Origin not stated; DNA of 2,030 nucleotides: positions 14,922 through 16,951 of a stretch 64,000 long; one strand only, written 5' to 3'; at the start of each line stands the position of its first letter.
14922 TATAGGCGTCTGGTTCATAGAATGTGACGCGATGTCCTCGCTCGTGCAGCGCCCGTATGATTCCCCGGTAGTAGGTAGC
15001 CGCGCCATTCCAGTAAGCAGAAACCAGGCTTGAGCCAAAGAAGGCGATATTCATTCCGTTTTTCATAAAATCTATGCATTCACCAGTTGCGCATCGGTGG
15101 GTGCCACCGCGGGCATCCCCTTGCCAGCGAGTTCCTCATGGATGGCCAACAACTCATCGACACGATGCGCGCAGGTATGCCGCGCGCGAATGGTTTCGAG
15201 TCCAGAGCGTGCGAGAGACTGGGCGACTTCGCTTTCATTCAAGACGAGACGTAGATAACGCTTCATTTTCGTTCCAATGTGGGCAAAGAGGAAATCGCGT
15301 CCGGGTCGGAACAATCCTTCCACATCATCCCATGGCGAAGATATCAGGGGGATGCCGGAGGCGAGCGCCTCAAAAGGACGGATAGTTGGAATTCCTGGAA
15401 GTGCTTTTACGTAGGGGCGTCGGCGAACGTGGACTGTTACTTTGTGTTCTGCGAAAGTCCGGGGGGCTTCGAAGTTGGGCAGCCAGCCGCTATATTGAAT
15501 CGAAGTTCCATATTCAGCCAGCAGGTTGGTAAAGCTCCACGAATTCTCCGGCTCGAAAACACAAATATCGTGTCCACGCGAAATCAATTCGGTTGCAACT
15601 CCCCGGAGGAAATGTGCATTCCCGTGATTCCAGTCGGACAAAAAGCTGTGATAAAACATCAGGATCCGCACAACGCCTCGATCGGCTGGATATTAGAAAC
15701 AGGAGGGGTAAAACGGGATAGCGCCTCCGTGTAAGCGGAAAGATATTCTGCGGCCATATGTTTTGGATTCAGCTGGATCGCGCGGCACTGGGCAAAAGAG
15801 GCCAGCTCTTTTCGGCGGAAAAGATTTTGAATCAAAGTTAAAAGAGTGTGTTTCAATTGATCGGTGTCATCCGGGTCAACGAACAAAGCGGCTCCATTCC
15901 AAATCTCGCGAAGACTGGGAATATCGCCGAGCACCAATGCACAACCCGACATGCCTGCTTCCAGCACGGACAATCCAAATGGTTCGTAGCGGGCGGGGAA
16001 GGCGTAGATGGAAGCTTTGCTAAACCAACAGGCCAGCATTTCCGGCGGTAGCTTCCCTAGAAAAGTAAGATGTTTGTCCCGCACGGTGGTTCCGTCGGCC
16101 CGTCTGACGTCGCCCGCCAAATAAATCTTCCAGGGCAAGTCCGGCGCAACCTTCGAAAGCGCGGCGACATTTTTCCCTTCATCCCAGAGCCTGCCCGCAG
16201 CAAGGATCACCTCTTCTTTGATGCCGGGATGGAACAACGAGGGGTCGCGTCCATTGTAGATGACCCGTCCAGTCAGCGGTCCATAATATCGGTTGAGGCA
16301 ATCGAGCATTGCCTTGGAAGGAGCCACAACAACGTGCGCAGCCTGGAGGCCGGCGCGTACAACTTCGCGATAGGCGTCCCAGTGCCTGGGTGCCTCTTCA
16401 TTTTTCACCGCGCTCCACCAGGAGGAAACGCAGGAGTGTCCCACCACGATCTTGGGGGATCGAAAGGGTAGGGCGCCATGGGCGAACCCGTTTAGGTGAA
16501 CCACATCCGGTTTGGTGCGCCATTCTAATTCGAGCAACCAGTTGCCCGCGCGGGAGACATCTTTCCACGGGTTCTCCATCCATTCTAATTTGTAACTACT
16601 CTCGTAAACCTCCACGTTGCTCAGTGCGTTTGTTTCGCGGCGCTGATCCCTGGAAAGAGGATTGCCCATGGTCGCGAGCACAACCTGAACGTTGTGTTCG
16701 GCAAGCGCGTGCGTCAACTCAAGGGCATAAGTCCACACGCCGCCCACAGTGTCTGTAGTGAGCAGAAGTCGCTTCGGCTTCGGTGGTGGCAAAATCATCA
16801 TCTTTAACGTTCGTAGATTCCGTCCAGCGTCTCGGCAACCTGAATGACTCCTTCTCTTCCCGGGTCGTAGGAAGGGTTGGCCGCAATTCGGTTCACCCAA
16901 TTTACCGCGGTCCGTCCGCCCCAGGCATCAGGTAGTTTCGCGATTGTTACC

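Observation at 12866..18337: Glycan-biosynthesis operon with tandem triplication of CgeB-like glycosyltransferase genes fused operonically to tyrS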

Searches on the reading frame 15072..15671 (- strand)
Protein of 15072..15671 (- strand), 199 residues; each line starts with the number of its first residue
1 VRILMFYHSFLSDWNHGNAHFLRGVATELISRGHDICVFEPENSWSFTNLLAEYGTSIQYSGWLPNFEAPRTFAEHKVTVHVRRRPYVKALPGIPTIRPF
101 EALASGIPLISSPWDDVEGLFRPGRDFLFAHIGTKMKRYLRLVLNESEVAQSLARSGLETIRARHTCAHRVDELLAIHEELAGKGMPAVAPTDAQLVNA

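Call 3: search_protein_families(library=pfam, proteins=[window:15072-15671:-], max_evalue=0.01)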
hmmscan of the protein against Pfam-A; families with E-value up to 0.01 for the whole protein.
window:15072-15671:- (199 aa): 1 family
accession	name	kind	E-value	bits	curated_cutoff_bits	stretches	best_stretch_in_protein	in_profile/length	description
PF13524.12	Glyco_trans_1_2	-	3.3e-29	102.1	25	1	55-176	25-144/144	Glycosyl transferase-like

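Call 5: search_protein_families(library=ncbifam, proteins=[window:15072-15671:-], max_evalue=0.01)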
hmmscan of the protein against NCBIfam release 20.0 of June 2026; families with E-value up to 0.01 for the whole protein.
window:15072-15671:- (199 aa): 0 families

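Call 8: find_homologous_proteins(query=window:15072-15671:-)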
Query window:15072-15671:- (199 aa): 2078 proteins with E <= 0.001 among 2278 candidates; the best 120 are listed.
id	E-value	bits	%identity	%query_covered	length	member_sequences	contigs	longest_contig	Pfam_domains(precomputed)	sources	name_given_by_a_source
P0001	1.3e-129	447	100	98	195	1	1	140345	PF13524.13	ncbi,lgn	-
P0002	1.0e-69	252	64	62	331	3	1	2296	PF13524.13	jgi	jgi:spore maturation protein CgeB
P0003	4.1e-69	250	65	64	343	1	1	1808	PF13524.13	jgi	jgi:spore maturation protein CgeB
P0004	2.6e-68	247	61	64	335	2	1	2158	PF13524.13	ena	-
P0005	4.8e-68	246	56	75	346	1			PF00534.27,PF13524.13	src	-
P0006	1.9e-66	241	60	67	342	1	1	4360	PF13524.13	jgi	jgi:spore maturation protein CgeB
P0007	8.4e-66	239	57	69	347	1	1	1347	PF13524.13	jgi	jgi:spore maturation protein CgeB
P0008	2.3e-65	238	64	60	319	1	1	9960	PF13524.13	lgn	-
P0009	1.0e-64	236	62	68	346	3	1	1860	PF13524.13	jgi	jgi:spore maturation protein CgeB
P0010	1.8e-63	232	61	61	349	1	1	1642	PF13524.13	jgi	jgi:spore maturation protein CgeB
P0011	4.4e-63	230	63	65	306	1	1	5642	PF13524.13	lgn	-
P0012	5.4e-63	230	64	61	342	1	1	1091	PF13524.13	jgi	jgi:spore maturation protein CgeB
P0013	7.6e-63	229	60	67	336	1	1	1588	PF13524.13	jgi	jgi:spore maturation protein CgeB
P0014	2.0e-62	228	45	94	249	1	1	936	PF13524.13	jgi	jgi:spore maturation protein CgeB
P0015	5.1e-62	227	60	63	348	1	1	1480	PF13524.13,PF13439.13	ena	-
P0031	4.4e-56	207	59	62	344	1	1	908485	PF13524.13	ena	-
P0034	3.0e-55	205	57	91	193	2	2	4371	PF13524.13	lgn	-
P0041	4.4e-54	201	59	68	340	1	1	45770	PF13524.13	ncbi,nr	ncbi:MAG TPA: glycosyltransferase [Solirubrobacterales bacterium]|nr:glycosyltransferase [Solirubrob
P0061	5.8e-53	197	62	44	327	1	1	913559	PF13524.13,PF13439.13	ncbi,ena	-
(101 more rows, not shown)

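Call 9: find_encoding_contigs(protein=P0061, flank=8000, max_places=3)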
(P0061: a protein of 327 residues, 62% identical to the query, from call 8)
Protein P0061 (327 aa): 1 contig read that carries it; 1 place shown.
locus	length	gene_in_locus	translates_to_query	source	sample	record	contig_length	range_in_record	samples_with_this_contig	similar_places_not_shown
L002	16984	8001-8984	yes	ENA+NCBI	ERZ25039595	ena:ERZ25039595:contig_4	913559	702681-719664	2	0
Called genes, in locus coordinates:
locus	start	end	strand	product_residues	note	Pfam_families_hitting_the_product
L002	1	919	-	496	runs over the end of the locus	PF00989:PAS, PF08448:PAS_4, PF13426:PAS_9, PF08447:PAS_3 (faint), PF00989:PAS (weak), PF00512:HisKA (weak), PF02518:HATPase_c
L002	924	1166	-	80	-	PF00300:His_Phos_1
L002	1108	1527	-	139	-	PF00300:His_Phos_1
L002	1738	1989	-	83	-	-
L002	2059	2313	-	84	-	-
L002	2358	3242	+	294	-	PF11790:Glyco_hydro_cc (weak)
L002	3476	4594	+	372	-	PF00106:adh_short (faint), PF01073:3Beta_HSD, PF01370:Epimerase, PF02719:Polysacc_synt_2, PF05368:NmrA, PF07993:NAD_binding_4 (faint), PF13460:NAD_binding_10, PF16363:GDP_Man_Dehyd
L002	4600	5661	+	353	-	PF00106:adh_short, PF01073:3Beta_HSD, PF01370:Epimerase, PF02719:Polysacc_synt_2, PF04321:RmlD_sub_bind, PF07993:NAD_binding_4, PF08659:KR, PF16363:GDP_Man_Dehyd, +2 more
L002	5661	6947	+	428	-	PF02310:B12-binding, PF04055:Radical_SAM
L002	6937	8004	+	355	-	PF13439:Glyco_transf_4, PF13579:Glyco_trans_4_4, PF13692:Glyco_trans_1_4, PF00534:Glycos_transf_1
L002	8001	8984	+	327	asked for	PF13439:Glyco_transf_4 (weak), PF13524:Glyco_trans_1_2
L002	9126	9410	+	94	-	-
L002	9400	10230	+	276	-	PF13524:Glyco_trans_1_2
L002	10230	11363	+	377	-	PF13524:Glyco_trans_1_2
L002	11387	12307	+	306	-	-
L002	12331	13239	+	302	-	PF00106:adh_short, PF08659:KR, PF13561:adh_short_C2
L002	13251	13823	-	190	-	PF11181:YflT (weak)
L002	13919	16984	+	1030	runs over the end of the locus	PF02012:BNR (faint), PF13088:BNR_2 (faint), PF15902:Sortilin-Vps10, PF25852:DUF6242_C (faint), PF15899:BNR_6 (faint), PF15902:Sortilin-Vps10, PF13860:FlgD_ig (faint)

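Call 10: find_encoding_contigs(protein=P0041, flank=8000, max_places=3)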
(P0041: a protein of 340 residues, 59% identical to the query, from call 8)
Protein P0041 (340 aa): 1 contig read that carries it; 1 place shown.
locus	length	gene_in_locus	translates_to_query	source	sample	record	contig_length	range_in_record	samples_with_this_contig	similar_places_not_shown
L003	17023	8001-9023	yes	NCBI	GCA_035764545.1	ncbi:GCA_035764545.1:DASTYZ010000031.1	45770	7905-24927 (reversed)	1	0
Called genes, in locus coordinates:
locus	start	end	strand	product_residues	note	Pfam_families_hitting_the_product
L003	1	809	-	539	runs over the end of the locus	PF01642:MM_CoA_mutase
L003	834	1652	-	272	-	PF00561:Abhydrolase_1, PF12146:Hydrolase_4, PF12697:Abhydrolase_6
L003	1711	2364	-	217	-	-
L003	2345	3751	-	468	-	PF16822:ALGX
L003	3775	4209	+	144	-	PF08837:DUF1810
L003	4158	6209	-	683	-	PF00990:GGDEF, PF13487:HD_5, PF01966:HD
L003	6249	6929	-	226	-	PF00708:Acylphosphatase, PF13298:LigD_N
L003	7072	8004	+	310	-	PF01408:GFO_IDH_MocA, PF22725:GFO_IDH_MocA_C3, PF02894:GFO_IDH_MocA_C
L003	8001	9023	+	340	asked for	PF13524:Glyco_trans_1_2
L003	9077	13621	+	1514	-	PF24595:DUF7619 (weak)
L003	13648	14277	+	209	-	PF01243:PNPOx_N, PF10590:PNP_phzG_C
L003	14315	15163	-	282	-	PF04116:FA_hydroxylase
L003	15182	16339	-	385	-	PF01551:Peptidase_M23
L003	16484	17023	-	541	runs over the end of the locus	-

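Call 11: find_encoding_contigs(protein=P0031, flank=8000, max_places=3)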
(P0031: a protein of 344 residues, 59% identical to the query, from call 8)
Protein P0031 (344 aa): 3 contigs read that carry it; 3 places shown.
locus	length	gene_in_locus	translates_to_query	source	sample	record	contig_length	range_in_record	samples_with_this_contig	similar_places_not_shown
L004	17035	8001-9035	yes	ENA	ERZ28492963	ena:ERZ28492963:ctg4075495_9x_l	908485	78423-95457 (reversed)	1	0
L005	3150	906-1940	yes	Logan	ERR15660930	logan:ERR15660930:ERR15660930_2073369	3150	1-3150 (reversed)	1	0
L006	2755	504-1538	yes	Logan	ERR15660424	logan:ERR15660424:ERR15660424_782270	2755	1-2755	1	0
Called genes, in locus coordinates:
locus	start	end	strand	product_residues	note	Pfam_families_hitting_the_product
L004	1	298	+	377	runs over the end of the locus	PF12679:ABC2_membrane_2, PF12698:ABC2_membrane_3, PF01061:ABC2_membrane, PF12730:ABC2_membrane_4 (weak)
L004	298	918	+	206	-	PF00440:TetR_N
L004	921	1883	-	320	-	PF02735:Ku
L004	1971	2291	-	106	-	-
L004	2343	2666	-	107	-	PF00076:RRM_1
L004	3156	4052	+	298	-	PF01209:Ubie_methyltran, PF05175:MTS (faint), PF13489:Methyltransf_23, PF13847:Methyltransf_31, PF08241:Methyltransf_11, PF08242:Methyltransf_12, PF13649:Methyltransf_25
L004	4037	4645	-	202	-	-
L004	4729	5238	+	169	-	-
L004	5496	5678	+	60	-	-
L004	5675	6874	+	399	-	PF02310:B12-binding, PF04055:Radical_SAM (weak)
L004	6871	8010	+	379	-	PF13439:Glyco_transf_4, PF13579:Glyco_trans_4_4, PF00534:Glycos_transf_1, PF13692:Glyco_trans_1_4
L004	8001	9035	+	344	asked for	PF13524:Glyco_trans_1_2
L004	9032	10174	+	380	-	PF13524:Glyco_trans_1_2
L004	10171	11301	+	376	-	PF13524:Glyco_trans_1_2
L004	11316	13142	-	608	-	-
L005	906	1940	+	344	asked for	PF13524:Glyco_trans_1_2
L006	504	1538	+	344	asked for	PF13524:Glyco_trans_1_2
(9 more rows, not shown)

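Call 29: search_protein_families(library=ncbifam, proteins=[L002:5661-6947:+, L002:4600-5661:+, L002:2358-3242:+], max_evalue=0.00001)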
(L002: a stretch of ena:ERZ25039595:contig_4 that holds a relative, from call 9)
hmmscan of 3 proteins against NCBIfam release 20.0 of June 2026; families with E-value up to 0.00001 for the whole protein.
L002:5661-6947:+ (428 aa): 14 families
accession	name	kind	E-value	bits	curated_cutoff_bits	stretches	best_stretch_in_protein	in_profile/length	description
TIGR04295.1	B12_rSAM_oligo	hypoth_equivalog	3.2e-209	694.9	400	1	2-422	1-422/422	TIGR04295 family B12-binding domain-containing radical SAM protein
TIGR02026.1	BchE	equivalog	1.3e-19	70.4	481.35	1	4-335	3-339/497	magnesium-protoporphyrin IX monomethyl ester anaerobic oxidative cyclase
TIGR04072.2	rSAM_ladder_B12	equivalog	6.8e-18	64.5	360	1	26-337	18-324/443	lipid biosynthesis B12-binding/radical SAM protein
NF050148.1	rSAM_ApyD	equivalog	1.9e-14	53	750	1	51-318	59-323/645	RiPP biosynthesis radical SAM protein ApyD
TIGR04367.1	HpnR_B12_rSAM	equivalog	2.8e-14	52.5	650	1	26-356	22-346/490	hopanoid C-3 methylase HpnR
TIGR04014.1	B12_SAM_MJ_0865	equivalog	2.9e-14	52.7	360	1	43-246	14-207/434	methyl-coenzyme M reductase glutamine C-methyltransferase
TIGR03975.1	rSAM_ocin_1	subfamily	3.4e-13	49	281.85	1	125-307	182-376/606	RiPP maturation radical SAM C-methyltransferase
TIGR04013.1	B12_SAM_MJ_1487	hypoth_equivalog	1.6e-11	43.7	251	1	104-251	72-203/382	TIGR04013 family B12-binding domain/radical SAM domain-containing protein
TIGR04479.1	bcpD_PhpK_rSAM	subfamily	1.3e-09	37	600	1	188-319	229-367/504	PhpK family radical SAM P-methyltransferase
NF040546.1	rSAM_CUAEP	equivalog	3.2e-09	36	500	1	24-316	11-296/468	CUAEP/CCAEP-tail radical SAM (seleno)protein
TIGR04385.1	B12_rSAM_cofa1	equivalog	8.3e-09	35.2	450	1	33-334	27-336/438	B12 lower ligand biosynthesis radical SAM protein BzaD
NF033070.1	rSAM_AprD4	equivalog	1.4e-08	34.1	500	1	191-304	187-308/456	AprD4 family radical SAM diol-dehydratase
NF038361.1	rSAM_Sden_1168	equivalog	1.6e-08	33.5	575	1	150-274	231-357/560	Sden_1168 family B12-binding radical SAM P-methyltransferase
TIGR03471.1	HpnJ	equivalog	2.7e-07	29.8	577.6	1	45-303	49-307/472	hopanoid biosynthesis associated radical SAM protein HpnJ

L002:4600-5661:+ (353 aa): 41 families (the best 25 are shown)
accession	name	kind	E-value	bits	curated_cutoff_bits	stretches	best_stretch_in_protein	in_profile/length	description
TIGR01181.1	dTDP_gluc_dehyt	equivalog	1.7e-60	204.8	365.1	1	8-345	2-318/321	dTDP-glucose 4,6-dehydratase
TIGR01179.1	galE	equivalog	1.3e-47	162.3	262.3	1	8-340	2-327/332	UDP-glucose 4-epimerase GalE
NF007490.0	PRK10084.1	subfamily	7.4e-38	130.4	649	1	8-343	3-339/361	dTDP-glucose 4,6-dehydratase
TIGR04180.1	EDH_00030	hypoth_equivalog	7.3e-35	120.5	475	1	8-325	1-296/297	NAD-dependent 4,6-dehydratase LegB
NF007582.0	PRK10217.1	equivalog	1.5e-34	119.7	698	1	6-340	2-334/355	dTDP-glucose 4,6-dehydratase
NF011728.1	PRK15181.1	equivalog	1.5e-30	106.4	760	1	3-341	13-340/348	Vi polysaccharide biosynthesis UDP-N-acetylglucosaminuronic acid C-4 epimerase TviC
NF007956.0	PRK10675.1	subfamily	4.6e-26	91.7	394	1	7-342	2-333/338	UDP-glucose 4-epimerase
TIGR02622.1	CDP_4_6_dhtase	equivalog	1.2e-24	87.1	278.45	1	4-135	3-135/352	CDP-glucose 4,6-dehydratase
TIGR02197.1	heptose_epim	equivalog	2.5e-24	86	274.6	1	8-340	1-315/316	ADP-glyceromanno-heptose 6-epimerase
NF043036.1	ErythonDh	equivalog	4.4e-23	82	325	1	8-288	3-268/321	D-erythronate dehydrogenase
NF008872.0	PRK11908.1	equivalog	6.6e-19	68.1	294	1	7-292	3-274/349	bifunctional UDP-4-keto-pentose/UDP-xylose synthase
NF042423.1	oxyalk_red_Shew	equivalog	4.2e-16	58.9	580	1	6-132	9-121/331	2-alkyl-3-oxoalkanoate reductase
NF042422.1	oxyalk_red_OleD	equivalog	8.4e-16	58.2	580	1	8-261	3-221/329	2-alkyl-3-oxoalkanoate reductase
TIGR03466.1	HpnA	hypoth_equivalog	3.8e-13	49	367.65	1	8-287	3-247/327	hopanoid-associated sugar epimerase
TIGR01472.1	gmd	equivalog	1.3e-12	47.6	415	1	8-253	3-237/342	GDP-mannose 4,6-dehydratase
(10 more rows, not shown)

L002:2358-3242:+ (294 aa): 0 families

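Call 74: find_encoding_contigs(protein=P0034, flank=6000, max_places=3)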
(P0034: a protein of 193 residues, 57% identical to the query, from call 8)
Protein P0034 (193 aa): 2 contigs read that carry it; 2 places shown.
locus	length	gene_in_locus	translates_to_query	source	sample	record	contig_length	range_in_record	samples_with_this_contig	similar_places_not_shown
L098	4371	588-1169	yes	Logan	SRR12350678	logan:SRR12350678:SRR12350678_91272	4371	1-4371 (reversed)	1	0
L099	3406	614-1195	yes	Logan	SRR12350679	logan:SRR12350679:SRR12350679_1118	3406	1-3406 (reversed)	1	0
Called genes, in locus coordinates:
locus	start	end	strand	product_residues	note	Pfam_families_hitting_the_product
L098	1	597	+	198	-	?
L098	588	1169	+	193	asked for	PF13524:Glyco_trans_1_2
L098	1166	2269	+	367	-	PF13524:Glyco_trans_1_2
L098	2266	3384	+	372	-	PF13524:Glyco_trans_1_2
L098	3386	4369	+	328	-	?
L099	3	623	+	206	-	?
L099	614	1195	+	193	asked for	PF13524:Glyco_trans_1_2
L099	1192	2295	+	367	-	PF13524:Glyco_trans_1_2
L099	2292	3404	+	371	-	?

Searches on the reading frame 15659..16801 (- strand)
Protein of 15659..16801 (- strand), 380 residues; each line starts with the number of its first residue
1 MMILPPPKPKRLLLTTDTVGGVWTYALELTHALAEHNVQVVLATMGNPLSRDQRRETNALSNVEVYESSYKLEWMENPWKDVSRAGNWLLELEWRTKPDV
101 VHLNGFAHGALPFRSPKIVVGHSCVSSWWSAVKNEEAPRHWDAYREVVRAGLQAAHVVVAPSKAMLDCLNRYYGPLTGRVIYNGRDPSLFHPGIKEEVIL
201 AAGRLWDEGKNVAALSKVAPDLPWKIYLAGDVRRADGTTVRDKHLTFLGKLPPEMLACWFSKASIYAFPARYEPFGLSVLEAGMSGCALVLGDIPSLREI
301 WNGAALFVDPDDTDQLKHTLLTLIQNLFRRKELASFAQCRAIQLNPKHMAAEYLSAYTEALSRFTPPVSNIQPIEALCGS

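Call 3: search_protein_families(library=pfam, proteins=[window:15659-16801:-], max_evalue=0.01)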
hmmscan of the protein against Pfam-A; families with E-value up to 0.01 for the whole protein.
window:15659-16801:- (380 aa): 4 families
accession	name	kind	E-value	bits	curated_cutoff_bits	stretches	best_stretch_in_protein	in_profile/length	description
PF13439.12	Glyco_transf_4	-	1.4e-17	64.7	28.5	1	19-188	1-169/170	Glycosyltransferase Family 4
PF13692.12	Glyco_trans_1_4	-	2.4e-17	63.9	27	1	197-326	2-142/142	Glycosyl transferases group 1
PF00534.26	Glycos_transf_1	-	1.3e-13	51.3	26.4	1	195-333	14-165/172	Glycosyl transferases group 1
PF13579.12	Glyco_trans_4_4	-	1.9e-12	48.2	29.7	1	20-184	1-158/158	Glycosyl transferase 4-like domain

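Call 5: search_protein_families(library=ncbifam, proteins=[window:15659-16801:-], max_evalue=0.01)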
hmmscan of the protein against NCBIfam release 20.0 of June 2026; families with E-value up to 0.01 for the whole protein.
window:15659-16801:- (380 aa): 10 families
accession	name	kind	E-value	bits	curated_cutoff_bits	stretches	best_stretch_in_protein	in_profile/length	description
TIGR04047.1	MSMEG_0565_glyc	hypoth_equivalog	3e-11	43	259.85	1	234-357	248-371/373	MSMEG_0565 family glycosyltransferase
TIGR03999.1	thiol_BshA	equivalog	5.6e-09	35.4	273.7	1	243-361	255-374/375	N-acetyl-alpha-D-glucosaminyl L-malate synthase BshA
TIGR03449.1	mycothiol_MshA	equivalog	6.3e-09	35.2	462.5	1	243-362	284-405/406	D-inositol-3-phosphate glycosyltransferase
NF053513.1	Gtran_IagA_BgsA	equivalog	6e-06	25.5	460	1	242-359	215-330/333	LTA glycolipid anchor biosynthesis glycosyltransferase, IagA/BgsA family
TIGR02149.1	glgA_Coryne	subfamily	1.5e-05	24.3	302.4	0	251-334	272-359/391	glycogen synthase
TIGR02472.1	sucr_P_syn_N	equivalog_domain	3.6e-05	22.8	576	1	261-331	339-411/439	sucrose-phosphate synthase, putative, glycosyltransferase domain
NF038295.1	EPS_HpsP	equivalog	5e-05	22.5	550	1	246-357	271-384/388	hormogonium polysaccharide biosynthesis glycosyltransferase HpsP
NF041876.1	EPS_EpsE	equivalog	0.00012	21.5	400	1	243-343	276-378/389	exopolysaccharide biosynthesis GT4 family glycosyltransferase EpsE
NF053787.1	GlcN_PG_synth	equivalog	0.00023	20.1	480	1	153-326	142-326/361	N-acetylglucosaminyl phosphatidylglycerol synthase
TIGR02468.1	sucrsPsyn_pln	equivalog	0.0094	13.7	1143.95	0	265-326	574-637/1051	sucrose-phosphate synthase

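Call 25: search_solved_structures(query=window:15659-16801:-, max_evalue=0.001)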
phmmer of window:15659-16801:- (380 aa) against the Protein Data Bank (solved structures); distinct sequences matched with E-value up to 0.001: 8.
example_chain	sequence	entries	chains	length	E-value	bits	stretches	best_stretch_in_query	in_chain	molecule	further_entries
6kih_A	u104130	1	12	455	1.2e-06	30.8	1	243-324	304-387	Tll1590 protein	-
2r60_A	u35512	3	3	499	1.9e-05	26.8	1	242-324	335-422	Glycosyl transferase, group 1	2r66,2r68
6tvp_A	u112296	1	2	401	2.4e-05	26.5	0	250-328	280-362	Alpha-maltose-1-phosphate synthase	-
7qsg_A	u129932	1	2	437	5e-05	25.5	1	251-364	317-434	D-inositol 3-phosphate glycosyltransferase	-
3fro_A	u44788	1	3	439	0.0001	24.4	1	257-363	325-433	GlgA glycogen synthase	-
2bis_A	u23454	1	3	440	0.0001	24.4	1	257-363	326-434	GLGA GLYCOGEN SYNTHASE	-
4n9w_A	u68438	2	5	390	0.00018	23.7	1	241-331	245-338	GDP-mannose-dependent alpha-(1-2)-phosphatidylinositol mannosyltransferase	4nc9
2gej_A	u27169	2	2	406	0.00019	23.5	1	241-331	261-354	PHOSPHATIDYLINOSITOL MANNOSYLTRANSFERASE (PimA)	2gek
